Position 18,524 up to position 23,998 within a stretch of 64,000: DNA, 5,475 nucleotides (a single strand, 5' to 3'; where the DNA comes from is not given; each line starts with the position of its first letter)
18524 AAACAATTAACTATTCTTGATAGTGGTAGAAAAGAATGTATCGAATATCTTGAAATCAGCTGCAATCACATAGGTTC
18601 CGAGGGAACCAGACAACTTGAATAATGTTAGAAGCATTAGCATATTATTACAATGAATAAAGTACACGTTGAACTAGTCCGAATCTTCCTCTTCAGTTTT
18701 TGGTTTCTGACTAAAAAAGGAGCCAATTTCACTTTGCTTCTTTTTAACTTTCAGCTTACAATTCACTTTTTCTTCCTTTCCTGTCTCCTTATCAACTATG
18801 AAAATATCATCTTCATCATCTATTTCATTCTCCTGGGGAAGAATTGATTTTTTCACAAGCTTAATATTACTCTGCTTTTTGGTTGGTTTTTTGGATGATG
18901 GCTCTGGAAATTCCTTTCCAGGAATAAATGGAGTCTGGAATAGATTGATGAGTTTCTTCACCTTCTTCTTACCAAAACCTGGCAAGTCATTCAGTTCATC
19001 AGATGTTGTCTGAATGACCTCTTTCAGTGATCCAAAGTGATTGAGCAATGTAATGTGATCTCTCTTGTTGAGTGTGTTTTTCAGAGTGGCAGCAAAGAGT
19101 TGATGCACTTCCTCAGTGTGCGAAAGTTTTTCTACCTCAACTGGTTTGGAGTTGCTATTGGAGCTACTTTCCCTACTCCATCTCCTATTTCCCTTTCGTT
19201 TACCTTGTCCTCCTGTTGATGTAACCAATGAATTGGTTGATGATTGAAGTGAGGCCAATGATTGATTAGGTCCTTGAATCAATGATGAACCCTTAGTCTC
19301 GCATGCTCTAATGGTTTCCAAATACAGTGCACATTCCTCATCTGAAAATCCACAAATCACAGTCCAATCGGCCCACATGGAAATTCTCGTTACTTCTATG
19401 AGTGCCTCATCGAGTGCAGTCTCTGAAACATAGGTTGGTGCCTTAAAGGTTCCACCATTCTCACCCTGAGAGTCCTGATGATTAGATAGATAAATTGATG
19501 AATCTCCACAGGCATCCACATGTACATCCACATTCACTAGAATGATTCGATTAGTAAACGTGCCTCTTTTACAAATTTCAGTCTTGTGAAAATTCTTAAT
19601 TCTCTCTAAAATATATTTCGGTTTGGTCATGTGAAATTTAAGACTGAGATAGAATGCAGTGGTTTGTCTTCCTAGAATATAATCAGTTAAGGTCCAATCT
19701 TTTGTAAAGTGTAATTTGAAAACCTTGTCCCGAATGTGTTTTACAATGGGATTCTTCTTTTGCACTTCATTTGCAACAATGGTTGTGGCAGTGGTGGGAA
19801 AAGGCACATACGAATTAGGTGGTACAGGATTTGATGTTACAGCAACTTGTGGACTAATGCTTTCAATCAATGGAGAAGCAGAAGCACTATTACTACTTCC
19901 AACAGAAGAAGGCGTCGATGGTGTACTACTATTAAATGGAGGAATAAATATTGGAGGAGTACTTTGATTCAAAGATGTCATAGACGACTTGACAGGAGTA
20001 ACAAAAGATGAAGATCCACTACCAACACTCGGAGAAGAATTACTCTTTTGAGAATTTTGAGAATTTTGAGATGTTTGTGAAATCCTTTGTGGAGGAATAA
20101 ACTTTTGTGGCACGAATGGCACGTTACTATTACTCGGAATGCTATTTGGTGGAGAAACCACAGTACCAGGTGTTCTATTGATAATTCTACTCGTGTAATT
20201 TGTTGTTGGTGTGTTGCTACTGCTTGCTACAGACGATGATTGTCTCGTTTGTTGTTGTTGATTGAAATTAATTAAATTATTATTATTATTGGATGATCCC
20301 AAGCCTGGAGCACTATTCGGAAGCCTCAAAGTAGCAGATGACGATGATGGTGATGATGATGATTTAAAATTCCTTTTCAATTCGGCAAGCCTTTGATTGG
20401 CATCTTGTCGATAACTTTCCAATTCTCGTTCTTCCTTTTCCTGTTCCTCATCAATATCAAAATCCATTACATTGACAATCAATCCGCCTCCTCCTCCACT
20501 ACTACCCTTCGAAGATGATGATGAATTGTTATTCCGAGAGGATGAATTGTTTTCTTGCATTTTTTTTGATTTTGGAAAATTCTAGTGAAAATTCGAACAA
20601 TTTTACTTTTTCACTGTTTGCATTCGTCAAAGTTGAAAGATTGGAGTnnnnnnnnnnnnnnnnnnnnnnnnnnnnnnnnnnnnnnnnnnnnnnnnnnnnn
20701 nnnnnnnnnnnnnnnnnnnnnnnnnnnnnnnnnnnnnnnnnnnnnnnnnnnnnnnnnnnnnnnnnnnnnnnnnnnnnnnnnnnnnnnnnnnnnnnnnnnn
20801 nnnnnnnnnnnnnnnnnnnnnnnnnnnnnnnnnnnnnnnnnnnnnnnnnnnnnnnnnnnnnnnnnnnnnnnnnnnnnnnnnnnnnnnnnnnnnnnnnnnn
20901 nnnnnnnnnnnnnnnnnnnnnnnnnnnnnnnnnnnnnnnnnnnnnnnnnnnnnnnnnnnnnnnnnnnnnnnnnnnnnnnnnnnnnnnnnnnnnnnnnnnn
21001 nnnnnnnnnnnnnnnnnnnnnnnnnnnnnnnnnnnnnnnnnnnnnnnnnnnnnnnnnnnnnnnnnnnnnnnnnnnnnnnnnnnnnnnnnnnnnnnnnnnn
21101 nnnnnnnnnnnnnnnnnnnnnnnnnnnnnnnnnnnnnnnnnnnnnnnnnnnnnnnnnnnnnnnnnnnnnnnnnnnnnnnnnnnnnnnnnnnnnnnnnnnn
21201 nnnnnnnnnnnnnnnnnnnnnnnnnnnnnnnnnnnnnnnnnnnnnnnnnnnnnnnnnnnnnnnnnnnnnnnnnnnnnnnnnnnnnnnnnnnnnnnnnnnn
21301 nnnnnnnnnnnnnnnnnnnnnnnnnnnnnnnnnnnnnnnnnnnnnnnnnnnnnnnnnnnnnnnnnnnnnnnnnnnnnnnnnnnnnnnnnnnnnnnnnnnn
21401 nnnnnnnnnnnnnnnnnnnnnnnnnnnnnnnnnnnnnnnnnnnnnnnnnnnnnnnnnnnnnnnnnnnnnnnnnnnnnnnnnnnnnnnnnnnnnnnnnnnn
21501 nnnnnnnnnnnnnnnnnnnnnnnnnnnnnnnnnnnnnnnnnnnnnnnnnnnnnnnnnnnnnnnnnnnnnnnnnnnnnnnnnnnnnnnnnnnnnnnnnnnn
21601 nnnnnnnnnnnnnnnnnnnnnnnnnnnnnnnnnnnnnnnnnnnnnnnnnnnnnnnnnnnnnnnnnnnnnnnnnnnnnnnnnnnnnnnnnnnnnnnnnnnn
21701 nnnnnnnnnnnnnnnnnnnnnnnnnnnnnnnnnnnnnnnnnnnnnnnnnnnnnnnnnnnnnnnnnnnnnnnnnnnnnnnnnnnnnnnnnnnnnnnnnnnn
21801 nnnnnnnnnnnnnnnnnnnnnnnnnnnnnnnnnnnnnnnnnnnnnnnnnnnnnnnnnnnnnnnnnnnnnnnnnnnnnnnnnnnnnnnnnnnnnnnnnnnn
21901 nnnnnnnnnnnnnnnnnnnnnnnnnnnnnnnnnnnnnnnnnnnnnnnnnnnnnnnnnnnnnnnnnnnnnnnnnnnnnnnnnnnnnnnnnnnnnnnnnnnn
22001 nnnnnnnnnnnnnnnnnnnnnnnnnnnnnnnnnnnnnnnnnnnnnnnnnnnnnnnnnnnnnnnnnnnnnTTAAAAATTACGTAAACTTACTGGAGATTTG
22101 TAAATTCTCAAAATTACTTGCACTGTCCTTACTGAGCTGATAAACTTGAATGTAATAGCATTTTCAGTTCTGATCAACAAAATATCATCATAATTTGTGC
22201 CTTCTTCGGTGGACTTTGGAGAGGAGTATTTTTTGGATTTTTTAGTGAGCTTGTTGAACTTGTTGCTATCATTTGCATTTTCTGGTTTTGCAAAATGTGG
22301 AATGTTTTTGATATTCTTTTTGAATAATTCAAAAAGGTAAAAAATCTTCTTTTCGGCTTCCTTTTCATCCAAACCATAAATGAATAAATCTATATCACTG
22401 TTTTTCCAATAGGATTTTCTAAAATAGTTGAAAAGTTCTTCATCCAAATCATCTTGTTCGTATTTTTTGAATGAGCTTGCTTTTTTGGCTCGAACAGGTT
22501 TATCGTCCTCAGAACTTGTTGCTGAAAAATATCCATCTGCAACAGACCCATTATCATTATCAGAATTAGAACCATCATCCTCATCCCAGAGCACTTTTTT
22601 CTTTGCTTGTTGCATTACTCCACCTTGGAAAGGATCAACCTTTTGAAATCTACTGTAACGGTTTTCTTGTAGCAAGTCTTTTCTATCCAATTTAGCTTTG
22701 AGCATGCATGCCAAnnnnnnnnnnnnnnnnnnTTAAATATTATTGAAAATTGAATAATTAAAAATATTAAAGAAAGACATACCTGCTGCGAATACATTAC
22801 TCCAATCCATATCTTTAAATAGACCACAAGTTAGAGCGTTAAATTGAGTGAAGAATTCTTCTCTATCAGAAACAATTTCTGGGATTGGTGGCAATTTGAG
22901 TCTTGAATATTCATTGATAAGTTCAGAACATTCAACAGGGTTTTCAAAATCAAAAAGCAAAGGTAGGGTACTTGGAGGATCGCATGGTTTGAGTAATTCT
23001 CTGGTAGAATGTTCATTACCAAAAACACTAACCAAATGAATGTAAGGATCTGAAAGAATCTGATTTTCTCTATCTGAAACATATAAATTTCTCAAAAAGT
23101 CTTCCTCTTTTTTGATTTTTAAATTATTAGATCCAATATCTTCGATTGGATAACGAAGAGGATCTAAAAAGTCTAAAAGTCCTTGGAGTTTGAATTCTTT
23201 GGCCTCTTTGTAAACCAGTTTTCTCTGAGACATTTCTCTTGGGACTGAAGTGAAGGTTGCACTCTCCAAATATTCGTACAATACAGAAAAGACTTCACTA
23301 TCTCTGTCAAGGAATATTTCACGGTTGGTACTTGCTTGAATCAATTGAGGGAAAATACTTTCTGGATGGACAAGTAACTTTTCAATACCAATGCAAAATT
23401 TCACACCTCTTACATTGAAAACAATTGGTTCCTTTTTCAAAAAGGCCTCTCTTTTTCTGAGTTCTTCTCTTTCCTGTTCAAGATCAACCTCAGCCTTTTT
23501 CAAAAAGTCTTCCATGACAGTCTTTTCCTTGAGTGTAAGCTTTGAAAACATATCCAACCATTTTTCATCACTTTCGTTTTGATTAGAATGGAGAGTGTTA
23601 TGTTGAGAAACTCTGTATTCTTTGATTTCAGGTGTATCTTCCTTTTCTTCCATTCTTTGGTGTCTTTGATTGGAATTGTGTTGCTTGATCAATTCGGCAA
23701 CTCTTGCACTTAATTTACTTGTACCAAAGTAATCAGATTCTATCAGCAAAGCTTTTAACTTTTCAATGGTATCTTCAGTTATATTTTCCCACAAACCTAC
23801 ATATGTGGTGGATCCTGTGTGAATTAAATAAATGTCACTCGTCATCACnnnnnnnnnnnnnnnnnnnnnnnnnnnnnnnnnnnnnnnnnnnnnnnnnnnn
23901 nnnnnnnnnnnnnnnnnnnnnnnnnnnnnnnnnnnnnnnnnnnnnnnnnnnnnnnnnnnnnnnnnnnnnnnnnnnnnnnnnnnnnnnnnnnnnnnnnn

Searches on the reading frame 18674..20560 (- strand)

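Call 16: search_protein_families(library=pfam, proteins=[window:18674-20560:-], max_evalue=0.001)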
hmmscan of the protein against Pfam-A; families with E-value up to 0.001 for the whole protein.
window:18674-20560:- (628 aa): 2 families
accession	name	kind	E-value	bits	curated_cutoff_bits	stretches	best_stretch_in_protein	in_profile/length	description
PF03834.20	Rad10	-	7.4e-23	81.1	28.1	2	260-347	1-78/115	Binding domain of DNA repair protein Ercc1 (rad10/Swi10)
PF14520.12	HHH_5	-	0.00013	22.8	27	1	500-538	13-52/57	Helix-hairpin-helix domain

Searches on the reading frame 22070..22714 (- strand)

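Call 45: search_protein_families(library=pfam, proteins=[window:22070-22714:-], max_evalue=0.01)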
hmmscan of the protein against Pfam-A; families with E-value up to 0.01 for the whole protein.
window:22070-22714:- (214 aa): 1 family
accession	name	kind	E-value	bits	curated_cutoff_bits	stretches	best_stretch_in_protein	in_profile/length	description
PF18765.7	Polbeta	-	0.0051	17.4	26.9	0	98-133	23-58/93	Polymerase beta, Nucleotidyltransferase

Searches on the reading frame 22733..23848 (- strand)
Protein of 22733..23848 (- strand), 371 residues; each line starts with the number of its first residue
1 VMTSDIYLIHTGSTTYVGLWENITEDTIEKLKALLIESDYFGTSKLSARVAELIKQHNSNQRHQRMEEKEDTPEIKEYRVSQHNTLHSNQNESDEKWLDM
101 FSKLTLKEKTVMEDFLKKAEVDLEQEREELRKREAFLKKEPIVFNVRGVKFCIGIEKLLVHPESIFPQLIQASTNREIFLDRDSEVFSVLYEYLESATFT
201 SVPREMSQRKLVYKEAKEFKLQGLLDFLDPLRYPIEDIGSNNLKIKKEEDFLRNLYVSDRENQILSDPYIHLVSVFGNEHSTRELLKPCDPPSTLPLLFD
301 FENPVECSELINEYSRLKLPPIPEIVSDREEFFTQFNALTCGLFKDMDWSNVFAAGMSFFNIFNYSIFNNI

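Call 16: search_protein_families(library=pfam, proteins=[window:22733-23848:-], max_evalue=0.001)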
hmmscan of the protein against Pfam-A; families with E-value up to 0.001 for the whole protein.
window:22733-23848:- (371 aa): 1 family
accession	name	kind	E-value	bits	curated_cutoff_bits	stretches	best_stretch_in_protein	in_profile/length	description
PF02214.28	BTB_2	-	3.2e-05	24.6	21.4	1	142-223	1-88/94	BTB/POZ domain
